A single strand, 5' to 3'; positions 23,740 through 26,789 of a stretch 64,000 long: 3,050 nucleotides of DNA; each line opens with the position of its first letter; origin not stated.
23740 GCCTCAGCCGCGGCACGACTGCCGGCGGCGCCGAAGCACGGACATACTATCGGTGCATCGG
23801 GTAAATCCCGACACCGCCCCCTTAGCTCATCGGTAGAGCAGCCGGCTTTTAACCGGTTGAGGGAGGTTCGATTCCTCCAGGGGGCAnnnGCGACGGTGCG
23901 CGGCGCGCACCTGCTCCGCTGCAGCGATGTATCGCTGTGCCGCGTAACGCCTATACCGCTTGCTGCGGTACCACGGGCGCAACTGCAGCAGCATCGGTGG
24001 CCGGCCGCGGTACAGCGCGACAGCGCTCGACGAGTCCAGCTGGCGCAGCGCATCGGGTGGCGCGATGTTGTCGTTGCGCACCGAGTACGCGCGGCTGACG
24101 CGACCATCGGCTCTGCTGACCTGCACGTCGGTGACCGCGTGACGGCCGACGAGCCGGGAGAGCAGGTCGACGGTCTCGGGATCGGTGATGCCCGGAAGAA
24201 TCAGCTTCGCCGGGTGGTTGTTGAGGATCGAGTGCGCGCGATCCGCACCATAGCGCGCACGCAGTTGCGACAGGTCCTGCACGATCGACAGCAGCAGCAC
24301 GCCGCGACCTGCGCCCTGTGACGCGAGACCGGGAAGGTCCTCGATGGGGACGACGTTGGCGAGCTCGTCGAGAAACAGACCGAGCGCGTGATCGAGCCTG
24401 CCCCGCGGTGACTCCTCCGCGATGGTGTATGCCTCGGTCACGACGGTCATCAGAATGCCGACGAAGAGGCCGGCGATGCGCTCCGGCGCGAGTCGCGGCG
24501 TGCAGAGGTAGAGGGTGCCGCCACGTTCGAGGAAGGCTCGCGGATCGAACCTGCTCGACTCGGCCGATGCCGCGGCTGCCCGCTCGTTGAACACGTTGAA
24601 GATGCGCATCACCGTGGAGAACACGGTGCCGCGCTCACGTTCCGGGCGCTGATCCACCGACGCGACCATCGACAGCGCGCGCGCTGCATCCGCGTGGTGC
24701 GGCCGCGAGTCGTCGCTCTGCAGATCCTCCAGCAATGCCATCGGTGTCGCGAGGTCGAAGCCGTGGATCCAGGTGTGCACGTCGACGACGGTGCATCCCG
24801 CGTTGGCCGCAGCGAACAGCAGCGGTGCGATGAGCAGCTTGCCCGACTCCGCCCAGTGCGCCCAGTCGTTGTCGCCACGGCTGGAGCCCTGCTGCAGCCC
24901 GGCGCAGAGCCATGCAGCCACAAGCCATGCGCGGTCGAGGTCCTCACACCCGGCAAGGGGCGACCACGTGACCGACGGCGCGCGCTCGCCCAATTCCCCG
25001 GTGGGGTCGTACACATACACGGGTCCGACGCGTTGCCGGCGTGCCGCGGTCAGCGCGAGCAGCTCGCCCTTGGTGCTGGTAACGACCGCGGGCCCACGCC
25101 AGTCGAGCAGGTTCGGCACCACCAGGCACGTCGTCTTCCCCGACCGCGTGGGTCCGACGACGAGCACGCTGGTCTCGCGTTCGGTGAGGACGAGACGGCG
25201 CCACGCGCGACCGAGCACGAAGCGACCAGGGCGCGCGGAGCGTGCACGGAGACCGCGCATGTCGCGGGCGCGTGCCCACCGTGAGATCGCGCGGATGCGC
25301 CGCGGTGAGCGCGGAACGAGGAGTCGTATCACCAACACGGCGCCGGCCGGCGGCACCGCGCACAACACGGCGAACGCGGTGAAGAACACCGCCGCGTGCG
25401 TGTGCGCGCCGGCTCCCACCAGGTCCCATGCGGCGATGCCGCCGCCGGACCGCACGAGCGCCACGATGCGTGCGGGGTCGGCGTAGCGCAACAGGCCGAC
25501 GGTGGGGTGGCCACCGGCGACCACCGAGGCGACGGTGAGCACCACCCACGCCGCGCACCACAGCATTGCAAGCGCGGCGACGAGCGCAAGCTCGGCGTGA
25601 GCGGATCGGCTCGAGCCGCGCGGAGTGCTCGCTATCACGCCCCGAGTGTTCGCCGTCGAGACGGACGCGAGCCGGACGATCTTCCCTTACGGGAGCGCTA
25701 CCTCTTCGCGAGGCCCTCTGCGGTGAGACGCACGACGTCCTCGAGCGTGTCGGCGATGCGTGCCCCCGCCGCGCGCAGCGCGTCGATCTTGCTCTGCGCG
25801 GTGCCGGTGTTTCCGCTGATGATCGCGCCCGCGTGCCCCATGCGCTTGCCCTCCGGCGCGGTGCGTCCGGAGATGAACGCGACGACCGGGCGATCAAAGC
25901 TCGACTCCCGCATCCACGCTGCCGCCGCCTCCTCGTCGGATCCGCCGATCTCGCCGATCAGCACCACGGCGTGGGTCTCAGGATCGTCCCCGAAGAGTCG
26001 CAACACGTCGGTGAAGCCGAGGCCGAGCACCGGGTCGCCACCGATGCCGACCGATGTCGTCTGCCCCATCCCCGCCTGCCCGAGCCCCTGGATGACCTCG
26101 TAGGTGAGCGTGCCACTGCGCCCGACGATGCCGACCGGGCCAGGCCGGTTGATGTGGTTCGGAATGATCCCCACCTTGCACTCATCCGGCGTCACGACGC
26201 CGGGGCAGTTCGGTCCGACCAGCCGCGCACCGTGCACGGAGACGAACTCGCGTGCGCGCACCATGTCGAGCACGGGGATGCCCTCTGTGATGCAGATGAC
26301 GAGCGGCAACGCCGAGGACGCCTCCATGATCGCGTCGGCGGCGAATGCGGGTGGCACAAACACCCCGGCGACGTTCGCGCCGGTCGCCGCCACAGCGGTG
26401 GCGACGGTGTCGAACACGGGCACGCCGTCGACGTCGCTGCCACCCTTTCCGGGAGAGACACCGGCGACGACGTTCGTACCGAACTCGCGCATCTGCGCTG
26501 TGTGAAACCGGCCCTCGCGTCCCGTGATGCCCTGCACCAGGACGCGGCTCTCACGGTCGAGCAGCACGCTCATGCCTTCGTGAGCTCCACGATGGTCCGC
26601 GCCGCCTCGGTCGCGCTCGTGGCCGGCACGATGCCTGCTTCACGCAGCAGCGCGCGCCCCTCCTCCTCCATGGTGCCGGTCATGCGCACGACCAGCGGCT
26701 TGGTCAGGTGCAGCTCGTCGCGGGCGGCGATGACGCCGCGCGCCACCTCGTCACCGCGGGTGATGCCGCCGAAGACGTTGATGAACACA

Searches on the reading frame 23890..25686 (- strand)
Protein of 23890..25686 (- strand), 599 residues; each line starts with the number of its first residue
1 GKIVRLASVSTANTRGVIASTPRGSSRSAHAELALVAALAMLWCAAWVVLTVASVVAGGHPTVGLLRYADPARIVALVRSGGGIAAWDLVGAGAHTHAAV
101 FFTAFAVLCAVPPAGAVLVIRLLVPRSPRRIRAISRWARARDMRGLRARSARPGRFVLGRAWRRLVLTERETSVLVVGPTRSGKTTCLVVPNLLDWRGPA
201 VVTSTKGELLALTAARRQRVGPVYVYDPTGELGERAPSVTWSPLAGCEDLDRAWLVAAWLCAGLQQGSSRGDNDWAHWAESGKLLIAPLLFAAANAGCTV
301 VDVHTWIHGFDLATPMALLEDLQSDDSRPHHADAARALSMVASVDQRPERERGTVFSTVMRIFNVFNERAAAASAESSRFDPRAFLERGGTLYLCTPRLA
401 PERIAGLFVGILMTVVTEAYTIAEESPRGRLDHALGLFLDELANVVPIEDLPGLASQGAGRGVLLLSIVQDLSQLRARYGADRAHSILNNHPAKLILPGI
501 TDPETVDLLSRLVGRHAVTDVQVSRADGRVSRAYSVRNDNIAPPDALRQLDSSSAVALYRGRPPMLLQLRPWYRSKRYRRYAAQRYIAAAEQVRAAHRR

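Call 11: search_protein_families(library=pfam, proteins=[window:23890-25686:-], max_evalue=0.001)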
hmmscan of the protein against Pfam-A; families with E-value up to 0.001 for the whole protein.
window:23890-25686:- (599 aa): 3 families
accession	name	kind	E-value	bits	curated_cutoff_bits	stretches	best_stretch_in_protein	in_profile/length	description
PF02534.20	T4SS-DNA_transf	-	3e-42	145.5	20.1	1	172-585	45-458/468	Type IV secretory system Conjugative DNA transfer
PF12696.13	TraG-D_C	-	1.8e-22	80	22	1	435-551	2-125/126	TraM recognition site of TraD and TraG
PF10412.15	TrwB_AAD_bind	-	4.3e-12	46.1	20.5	1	174-528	18-338/387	Type IV secretion-system coupling protein DNA-binding domain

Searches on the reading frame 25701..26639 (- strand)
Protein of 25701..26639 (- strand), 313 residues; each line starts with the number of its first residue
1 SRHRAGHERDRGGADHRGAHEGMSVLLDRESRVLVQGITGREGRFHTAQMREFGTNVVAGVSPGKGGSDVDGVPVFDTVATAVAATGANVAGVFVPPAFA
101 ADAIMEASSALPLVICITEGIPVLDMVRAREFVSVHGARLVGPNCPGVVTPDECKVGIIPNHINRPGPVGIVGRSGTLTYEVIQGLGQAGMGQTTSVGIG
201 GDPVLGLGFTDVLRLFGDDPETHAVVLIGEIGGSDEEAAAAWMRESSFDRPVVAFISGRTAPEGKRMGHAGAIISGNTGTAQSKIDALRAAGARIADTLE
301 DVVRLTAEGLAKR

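Call 11: search_protein_families(library=pfam, proteins=[window:25701-26639:-], max_evalue=0.001)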
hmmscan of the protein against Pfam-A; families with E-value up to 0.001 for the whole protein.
window:25701-26639:- (313 aa): 4 families
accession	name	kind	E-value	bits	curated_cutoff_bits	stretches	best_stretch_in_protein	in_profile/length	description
PF02629.25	CoA_binding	-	4.4e-22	79.1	22.3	1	29-120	2-97/97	CoA binding domain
PF00549.24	Ligase_CoA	-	2.7e-21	76.4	24.5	1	174-293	3-127/128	CoA-ligase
PF13607.11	Succ_CoA_lig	-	6.9e-13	49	27.4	1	166-305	1-134/138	Succinyl-CoA ligase like flavodoxin domain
PF13380.12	CoA_binding_2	-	2.4e-06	28.4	22.8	1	40-150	13-115/116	CoA binding domain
